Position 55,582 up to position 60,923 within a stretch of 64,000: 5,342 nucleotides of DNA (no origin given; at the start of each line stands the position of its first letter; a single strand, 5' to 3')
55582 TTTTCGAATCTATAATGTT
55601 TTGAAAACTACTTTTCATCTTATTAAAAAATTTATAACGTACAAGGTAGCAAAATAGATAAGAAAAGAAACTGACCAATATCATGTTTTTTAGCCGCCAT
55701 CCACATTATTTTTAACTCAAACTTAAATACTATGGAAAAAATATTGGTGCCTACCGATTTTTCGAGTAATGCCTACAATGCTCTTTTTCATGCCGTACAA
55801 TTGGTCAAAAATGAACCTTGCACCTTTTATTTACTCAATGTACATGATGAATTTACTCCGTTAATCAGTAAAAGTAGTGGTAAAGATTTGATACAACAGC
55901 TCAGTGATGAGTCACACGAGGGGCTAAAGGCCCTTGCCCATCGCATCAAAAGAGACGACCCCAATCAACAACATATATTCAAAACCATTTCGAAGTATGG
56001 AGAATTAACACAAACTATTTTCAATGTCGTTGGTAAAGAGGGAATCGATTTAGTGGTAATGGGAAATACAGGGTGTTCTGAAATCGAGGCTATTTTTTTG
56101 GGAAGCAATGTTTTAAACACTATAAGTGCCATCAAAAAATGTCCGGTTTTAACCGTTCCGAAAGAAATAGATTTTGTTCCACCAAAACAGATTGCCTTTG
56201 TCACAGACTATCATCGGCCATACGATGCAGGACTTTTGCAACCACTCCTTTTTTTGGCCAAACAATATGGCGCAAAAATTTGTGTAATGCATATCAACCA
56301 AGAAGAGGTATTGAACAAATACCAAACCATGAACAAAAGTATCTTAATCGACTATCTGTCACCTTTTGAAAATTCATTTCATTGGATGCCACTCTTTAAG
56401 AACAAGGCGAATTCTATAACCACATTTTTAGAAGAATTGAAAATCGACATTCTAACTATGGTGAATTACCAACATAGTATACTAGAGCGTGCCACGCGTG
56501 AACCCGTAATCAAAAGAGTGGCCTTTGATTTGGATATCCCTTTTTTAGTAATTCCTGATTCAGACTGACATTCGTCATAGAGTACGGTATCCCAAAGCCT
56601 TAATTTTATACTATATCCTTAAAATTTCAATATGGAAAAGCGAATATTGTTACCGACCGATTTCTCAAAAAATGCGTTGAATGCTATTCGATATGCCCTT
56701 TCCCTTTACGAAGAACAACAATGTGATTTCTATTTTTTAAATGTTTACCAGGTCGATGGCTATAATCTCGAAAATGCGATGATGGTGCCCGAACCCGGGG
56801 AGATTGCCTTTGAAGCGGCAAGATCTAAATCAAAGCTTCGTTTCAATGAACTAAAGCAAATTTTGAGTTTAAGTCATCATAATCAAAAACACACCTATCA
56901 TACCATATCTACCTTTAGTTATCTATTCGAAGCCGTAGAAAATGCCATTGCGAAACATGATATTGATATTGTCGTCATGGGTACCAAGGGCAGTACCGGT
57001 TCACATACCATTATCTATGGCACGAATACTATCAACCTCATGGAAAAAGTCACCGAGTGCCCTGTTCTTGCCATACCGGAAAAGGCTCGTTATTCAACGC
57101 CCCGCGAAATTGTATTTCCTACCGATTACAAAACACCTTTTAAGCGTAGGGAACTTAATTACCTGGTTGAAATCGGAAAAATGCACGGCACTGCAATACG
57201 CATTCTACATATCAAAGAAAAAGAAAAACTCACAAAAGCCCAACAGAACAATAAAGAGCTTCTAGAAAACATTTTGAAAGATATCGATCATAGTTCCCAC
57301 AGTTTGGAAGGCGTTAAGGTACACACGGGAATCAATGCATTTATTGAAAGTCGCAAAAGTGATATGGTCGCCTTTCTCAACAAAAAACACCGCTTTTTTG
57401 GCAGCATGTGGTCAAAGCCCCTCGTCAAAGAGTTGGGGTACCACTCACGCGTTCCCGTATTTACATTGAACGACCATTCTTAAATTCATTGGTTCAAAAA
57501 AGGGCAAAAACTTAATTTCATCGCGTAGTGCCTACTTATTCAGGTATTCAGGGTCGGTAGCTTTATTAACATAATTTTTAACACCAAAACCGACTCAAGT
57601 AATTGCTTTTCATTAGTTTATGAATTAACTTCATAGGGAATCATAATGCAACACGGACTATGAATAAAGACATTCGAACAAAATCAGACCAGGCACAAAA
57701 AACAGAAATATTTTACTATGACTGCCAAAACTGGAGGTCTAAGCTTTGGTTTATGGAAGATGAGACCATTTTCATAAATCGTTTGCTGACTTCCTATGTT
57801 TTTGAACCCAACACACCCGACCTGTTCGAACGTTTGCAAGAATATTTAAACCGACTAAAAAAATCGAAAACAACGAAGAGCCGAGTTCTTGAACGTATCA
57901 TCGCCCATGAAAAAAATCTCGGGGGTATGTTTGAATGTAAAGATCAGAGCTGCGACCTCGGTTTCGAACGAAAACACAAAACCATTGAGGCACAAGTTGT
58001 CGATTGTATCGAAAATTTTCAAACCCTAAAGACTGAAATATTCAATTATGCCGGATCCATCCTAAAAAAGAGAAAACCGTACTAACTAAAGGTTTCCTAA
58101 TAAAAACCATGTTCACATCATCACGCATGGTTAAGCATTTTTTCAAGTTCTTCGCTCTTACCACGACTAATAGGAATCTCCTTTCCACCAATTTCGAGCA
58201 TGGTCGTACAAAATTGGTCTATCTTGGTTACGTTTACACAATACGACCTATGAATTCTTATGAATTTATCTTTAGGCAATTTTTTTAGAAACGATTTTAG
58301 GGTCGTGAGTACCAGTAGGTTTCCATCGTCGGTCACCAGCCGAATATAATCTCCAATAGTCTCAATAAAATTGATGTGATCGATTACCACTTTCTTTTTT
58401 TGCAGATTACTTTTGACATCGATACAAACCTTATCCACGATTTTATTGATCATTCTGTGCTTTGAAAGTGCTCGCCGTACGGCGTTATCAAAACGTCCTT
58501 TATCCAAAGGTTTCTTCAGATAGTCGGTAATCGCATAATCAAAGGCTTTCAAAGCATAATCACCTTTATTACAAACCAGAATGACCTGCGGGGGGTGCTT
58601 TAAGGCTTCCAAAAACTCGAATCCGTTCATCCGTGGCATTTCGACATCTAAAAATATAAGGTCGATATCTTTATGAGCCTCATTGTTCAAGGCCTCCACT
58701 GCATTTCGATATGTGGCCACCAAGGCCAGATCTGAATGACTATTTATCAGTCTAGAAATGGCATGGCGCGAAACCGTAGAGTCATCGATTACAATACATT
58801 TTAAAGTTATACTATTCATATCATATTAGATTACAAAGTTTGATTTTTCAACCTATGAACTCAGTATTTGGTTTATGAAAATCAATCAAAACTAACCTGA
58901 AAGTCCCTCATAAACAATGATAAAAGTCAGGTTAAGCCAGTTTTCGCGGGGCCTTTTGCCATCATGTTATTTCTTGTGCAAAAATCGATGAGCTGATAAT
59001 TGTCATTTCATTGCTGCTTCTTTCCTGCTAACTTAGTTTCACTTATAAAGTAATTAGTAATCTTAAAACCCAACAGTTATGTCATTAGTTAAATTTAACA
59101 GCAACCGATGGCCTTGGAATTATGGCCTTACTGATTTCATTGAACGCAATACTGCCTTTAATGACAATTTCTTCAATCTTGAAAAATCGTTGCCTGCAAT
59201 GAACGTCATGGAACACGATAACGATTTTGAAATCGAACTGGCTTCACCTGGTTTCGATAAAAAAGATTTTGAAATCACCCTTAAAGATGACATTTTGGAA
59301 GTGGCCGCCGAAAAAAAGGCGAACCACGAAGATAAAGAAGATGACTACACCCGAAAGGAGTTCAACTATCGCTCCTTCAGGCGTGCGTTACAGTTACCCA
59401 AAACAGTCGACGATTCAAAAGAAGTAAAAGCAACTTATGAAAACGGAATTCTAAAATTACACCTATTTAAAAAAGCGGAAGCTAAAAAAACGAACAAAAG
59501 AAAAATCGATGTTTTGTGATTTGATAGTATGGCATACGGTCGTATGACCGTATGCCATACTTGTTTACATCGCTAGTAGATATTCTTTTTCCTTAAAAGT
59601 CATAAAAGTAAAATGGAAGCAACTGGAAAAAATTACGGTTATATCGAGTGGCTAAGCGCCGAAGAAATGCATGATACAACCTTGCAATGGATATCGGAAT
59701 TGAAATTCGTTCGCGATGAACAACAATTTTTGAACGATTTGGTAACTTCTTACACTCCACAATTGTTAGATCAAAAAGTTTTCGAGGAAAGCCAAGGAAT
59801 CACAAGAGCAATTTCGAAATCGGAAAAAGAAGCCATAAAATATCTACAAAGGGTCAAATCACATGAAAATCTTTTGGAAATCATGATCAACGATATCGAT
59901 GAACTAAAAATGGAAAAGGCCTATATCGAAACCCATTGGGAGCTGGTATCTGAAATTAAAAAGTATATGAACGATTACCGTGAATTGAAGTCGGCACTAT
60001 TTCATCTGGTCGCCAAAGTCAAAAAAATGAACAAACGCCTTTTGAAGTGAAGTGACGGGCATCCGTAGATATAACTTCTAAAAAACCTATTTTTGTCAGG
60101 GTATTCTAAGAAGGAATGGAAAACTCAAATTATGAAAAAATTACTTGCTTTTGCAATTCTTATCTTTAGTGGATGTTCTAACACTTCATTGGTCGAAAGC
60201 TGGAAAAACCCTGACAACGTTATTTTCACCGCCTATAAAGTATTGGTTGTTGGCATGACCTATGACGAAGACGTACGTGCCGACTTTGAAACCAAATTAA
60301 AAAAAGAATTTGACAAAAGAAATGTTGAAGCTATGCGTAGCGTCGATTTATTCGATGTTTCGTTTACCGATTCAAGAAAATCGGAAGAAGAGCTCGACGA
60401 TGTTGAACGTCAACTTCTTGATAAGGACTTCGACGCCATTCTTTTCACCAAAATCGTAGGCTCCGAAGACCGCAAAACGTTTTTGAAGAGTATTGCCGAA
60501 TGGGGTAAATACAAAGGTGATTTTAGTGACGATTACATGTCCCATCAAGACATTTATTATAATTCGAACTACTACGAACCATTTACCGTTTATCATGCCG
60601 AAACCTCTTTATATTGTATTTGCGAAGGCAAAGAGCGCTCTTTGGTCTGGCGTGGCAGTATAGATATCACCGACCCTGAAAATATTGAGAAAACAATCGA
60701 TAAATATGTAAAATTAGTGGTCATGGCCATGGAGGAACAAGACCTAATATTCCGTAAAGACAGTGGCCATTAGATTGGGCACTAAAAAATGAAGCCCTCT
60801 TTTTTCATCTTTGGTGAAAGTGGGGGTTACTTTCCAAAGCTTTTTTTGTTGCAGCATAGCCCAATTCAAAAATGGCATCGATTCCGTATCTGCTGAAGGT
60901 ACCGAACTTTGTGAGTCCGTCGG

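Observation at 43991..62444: Phased TGAY-N4-RTCA palindromes define a Crp/Fnr-type regulon across the stress island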

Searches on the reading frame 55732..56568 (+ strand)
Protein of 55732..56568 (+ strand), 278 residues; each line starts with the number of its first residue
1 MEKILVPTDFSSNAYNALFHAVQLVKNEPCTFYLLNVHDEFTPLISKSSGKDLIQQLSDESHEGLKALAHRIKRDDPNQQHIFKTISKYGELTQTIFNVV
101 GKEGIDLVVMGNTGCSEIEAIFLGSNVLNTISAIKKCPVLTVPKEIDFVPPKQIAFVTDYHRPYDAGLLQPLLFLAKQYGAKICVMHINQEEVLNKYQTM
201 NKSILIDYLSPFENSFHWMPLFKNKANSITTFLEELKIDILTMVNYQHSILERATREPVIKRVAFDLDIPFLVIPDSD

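Call 6: search_protein_families(library=pfam, proteins=[window:55732-56568:+])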
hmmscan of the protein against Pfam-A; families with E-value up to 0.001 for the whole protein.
window:55732-56568:+ (278 aa): 1 family
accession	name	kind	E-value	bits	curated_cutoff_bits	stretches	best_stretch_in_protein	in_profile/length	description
PF00582.32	Usp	-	1.5e-22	81.1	24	1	2-143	3-141/141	Universal stress protein family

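Call 22: find_related_loci(query=window:55732-56568:+, collection=genome_contigs, flank=10000)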
Query window:55732-56568:+ (278 aa) in genome_contigs; peptide patterns used: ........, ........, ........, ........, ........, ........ (x = any residue, [..] = any of these).
40 stretches matched a pattern; 7 encode a relative of the query (tblastn E <= 1e-3); 7 distinct loci.
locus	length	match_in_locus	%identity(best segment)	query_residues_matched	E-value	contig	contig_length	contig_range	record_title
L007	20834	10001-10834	86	1-278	2e-167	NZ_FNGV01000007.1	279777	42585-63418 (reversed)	Kriegella aquimaris strain DSM 19886, whole genome shotgun sequence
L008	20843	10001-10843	42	1-276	2e-68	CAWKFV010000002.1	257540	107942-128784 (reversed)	MAG: uncultured Flavobacteriaceae bacterium isolate MFD03250.bin.2.87 genome assembly, contig: contig_11283, whole genom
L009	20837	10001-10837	40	1-276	2e-67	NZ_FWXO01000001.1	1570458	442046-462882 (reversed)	Cellulophaga tyrosinoxydans strain DSM 21164, whole genome shotgun sequence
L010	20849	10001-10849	35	1-276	3e-51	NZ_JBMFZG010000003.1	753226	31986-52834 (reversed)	Maribacter sp. CXY002 C14_ctg03, whole genome shotgun sequence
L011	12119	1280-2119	44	1-276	1e-74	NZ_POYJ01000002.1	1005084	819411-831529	Aquimarina sediminis strain w01 contig2, whole genome shotgun sequence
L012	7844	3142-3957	31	1-278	3e-38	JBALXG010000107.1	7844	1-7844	MAG: Leeuwenhoekiella sp. isolate 8NakV-13 NODE_107_length_7844_cov_2.506116, whole genome shotgun sequence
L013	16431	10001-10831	28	1-273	8e-30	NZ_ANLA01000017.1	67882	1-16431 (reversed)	Xanthomarina gelatinilytica strain AK20 contig17, whole genome shotgun sequence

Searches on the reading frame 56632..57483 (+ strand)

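Call 6: search_protein_families(library=pfam, proteins=[window:56632-57483:+])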
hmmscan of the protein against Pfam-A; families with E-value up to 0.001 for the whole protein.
window:56632-57483:+ (283 aa): 1 family
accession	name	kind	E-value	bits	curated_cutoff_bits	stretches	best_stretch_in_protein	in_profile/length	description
PF00582.32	Usp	-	2.7e-18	67.3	24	1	3-149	3-141/141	Universal stress protein family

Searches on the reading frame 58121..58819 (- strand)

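Call 6: search_protein_families(library=pfam, proteins=[window:58121-58819:-])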
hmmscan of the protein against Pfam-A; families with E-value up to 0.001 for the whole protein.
window:58121-58819:- (232 aa): 2 families
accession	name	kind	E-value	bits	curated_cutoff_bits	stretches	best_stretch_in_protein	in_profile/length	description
PF04397.21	LytTR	-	1.2e-19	70.8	22.6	1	143-229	5-97/98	LytTr DNA-binding domain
PF00072.30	Response_reg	-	2.1e-19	70.1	30.2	1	9-114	2-110/111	Response regulator receiver domain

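Call 42: search_protein_families(library=ncbifam, proteins=[window:58121-58819:-], max_evalue=0.01)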
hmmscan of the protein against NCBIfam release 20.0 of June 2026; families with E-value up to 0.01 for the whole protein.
window:58121-58819:- (232 aa): 73 families (the best 25 are shown)
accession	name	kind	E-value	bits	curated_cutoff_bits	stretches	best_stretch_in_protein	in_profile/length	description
NF008677.0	PRK11697.1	equivalog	1.1e-31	110.1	246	1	6-228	2-234/238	two-component system response regulator BtsR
NF010684.1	PRK14084.1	equivalog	5.8e-22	78.7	375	1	7-202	2-219/254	response regulator transcription factor LytR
NF001965.0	PRK00742.1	subfamily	1.3e-20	73.9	293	1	5-119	3-124/357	chemotaxis-specific protein-glutamate methyltransferase CheB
NF009206.0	PRK12555.1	subfamily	5.5e-13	48.6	342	1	7-133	2-136/340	chemotaxis-specific protein-glutamate methyltransferase CheB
NF006900.1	PRK09390.1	equivalog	1.8e-12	47.2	255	1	8-128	7-130/203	response regulator FixJ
NF007935.0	PRK10651.1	equivalog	4.1e-12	45.7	250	1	7-131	8-137/216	two-component system response regulator NarL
NF007750.0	PRK10430.1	equivalog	2.5e-11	43.5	262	1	11-126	7-129/239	two-component system response regulator DcuR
NF049963.1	RespRegFlgRCampy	domain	5.1e-11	42.1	750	1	9-143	4-130/429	fla regulon two-component system response regulator FlgR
TIGR02875.1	spore_0_A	equivalog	2e-10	40.4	200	1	6-228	3-230/262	sporulation transcription factor Spo0A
TIGR01387.1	cztR_silR_copR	subfamily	8.9e-10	38.6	279.2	1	34-158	25-153/218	heavy metal response regulator transcription factor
NF008469.0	PRK11361.1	equivalog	1.6e-09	37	714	1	7-169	6-170/461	acetoacetate metabolism transcriptional regulator AtoC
TIGR01818.1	ntrC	equivalog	1.7e-09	37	558.6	1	9-122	2-118/463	nitrogen regulation protein NR(I)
NF007135.0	PRK09581.1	equivalog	2.8e-09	36.3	474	1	32-79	27-74/457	PleD family two-component system response regulator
NF008176.1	PRK10923.1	equivalog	3.2e-09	35.9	620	1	9-125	7-126/469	nitrogen regulation protein NR(I)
NF045505.1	RR_RssB_Pseudo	equivalog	4e-09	36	700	1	3-123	3-127/394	two-component system response regulator RssB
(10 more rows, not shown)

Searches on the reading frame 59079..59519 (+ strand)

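Call 6: search_protein_families(library=pfam, proteins=[window:59079-59519:+])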
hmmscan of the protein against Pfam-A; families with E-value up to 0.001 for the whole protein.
window:59079-59519:+ (146 aa): 2 families
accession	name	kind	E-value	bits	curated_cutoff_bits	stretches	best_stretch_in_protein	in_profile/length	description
PF00011.27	HSP20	-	8.7e-23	80.8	20.8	1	43-145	2-101/102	Hsp20/alpha crystallin family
PF17886.7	ArsA_HSP20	-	2.8e-05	24.1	22.5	1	48-127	2-61/63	HSP20-like domain found in ArsA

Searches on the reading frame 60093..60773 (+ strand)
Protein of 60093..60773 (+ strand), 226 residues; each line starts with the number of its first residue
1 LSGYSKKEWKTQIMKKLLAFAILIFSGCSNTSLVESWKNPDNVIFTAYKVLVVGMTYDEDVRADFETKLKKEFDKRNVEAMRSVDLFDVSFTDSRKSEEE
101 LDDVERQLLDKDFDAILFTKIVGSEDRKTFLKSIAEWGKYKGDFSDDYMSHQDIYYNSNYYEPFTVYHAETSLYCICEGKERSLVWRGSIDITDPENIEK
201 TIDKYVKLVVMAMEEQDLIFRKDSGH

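Call 7: search_protein_families(library=pfam, proteins=[window:60093-60773:+])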
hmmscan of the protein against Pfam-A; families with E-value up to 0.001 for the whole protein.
window:60093-60773:+ (226 aa): 0 families

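Call 42: search_protein_families(library=ncbifam, proteins=[window:60132-60773:+], max_evalue=0.01)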
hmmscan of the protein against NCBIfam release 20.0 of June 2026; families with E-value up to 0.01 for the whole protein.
window:60132-60773:+ (213 aa): 1 family
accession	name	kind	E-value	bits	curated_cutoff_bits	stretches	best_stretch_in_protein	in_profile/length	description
NF040519.1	Sbal_3080_fam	subfamily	0.0049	17.3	80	1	5-67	2-58/136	Sbal_3080 family lipoprotein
